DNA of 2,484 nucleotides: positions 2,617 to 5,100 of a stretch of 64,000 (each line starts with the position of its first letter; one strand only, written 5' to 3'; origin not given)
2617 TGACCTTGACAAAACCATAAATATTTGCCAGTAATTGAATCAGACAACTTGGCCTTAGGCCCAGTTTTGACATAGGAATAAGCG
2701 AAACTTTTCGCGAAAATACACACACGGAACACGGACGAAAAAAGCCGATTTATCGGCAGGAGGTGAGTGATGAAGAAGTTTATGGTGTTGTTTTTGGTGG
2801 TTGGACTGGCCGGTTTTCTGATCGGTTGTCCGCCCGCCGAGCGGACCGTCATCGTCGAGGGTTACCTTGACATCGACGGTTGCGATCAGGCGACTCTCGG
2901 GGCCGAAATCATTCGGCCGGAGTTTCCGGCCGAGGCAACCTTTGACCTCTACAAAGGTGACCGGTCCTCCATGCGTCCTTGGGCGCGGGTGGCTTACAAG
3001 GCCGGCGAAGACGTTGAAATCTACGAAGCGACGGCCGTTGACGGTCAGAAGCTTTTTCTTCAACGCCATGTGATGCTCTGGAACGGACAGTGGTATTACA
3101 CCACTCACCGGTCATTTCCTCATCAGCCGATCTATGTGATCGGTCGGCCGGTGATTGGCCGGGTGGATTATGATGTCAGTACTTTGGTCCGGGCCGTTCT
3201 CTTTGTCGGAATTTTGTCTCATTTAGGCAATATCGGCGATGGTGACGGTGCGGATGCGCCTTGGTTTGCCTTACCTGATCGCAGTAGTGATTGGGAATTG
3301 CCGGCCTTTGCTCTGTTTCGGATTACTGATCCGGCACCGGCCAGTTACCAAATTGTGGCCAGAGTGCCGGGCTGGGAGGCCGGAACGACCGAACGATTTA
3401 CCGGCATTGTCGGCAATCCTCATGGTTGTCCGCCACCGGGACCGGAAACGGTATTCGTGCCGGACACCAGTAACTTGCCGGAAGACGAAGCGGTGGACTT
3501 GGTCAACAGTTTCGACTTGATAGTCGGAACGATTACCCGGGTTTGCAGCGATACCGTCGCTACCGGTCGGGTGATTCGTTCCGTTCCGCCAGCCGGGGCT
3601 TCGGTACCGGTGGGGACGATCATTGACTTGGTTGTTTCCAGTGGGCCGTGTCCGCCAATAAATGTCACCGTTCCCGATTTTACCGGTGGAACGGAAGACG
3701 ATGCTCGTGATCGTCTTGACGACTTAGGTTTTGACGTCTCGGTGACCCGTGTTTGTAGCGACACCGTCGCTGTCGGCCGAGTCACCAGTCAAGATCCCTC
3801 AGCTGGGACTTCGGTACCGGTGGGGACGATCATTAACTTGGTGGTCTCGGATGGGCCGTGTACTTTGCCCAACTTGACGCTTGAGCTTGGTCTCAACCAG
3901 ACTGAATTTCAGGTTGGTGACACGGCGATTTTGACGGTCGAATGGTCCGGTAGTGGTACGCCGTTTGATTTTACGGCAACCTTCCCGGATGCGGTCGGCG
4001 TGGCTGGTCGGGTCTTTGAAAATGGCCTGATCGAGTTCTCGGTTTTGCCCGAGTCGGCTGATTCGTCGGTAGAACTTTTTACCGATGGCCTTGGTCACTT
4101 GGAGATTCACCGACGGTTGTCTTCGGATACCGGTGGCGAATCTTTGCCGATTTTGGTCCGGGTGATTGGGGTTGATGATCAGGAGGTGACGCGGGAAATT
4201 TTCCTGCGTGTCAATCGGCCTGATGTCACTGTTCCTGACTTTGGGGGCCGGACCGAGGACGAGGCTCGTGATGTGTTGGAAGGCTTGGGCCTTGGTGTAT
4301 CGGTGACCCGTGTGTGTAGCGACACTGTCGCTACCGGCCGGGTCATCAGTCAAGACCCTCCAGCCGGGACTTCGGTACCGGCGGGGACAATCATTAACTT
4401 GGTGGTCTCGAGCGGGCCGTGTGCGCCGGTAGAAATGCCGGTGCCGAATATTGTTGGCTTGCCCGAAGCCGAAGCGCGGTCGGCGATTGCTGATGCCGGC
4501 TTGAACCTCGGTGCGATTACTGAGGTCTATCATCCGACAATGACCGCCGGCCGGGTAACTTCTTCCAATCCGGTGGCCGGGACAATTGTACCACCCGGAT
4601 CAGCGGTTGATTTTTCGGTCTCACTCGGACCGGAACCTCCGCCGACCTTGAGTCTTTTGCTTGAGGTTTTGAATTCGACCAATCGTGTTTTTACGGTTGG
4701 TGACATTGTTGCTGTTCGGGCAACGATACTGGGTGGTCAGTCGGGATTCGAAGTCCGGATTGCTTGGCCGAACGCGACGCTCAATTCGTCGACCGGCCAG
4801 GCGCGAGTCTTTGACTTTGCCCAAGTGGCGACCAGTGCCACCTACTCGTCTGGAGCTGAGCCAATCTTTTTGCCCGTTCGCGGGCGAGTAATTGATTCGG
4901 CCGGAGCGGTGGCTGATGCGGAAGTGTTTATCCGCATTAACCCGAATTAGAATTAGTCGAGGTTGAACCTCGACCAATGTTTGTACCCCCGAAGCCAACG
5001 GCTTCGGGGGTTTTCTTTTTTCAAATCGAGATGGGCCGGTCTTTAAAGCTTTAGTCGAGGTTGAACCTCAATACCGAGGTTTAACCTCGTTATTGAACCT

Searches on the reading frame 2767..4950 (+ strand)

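Call 39: search_protein_families(library=pfam, proteins=[window:2767-4950:+], max_evalue=0.001)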
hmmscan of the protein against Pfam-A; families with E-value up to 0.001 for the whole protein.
window:2767-4950:+ (727 aa): 1 family
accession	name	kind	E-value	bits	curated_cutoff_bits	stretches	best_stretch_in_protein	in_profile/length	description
PF03793.24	PASTA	-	1.6e-64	214.2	23.2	4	487-549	1-64/64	PASTA domain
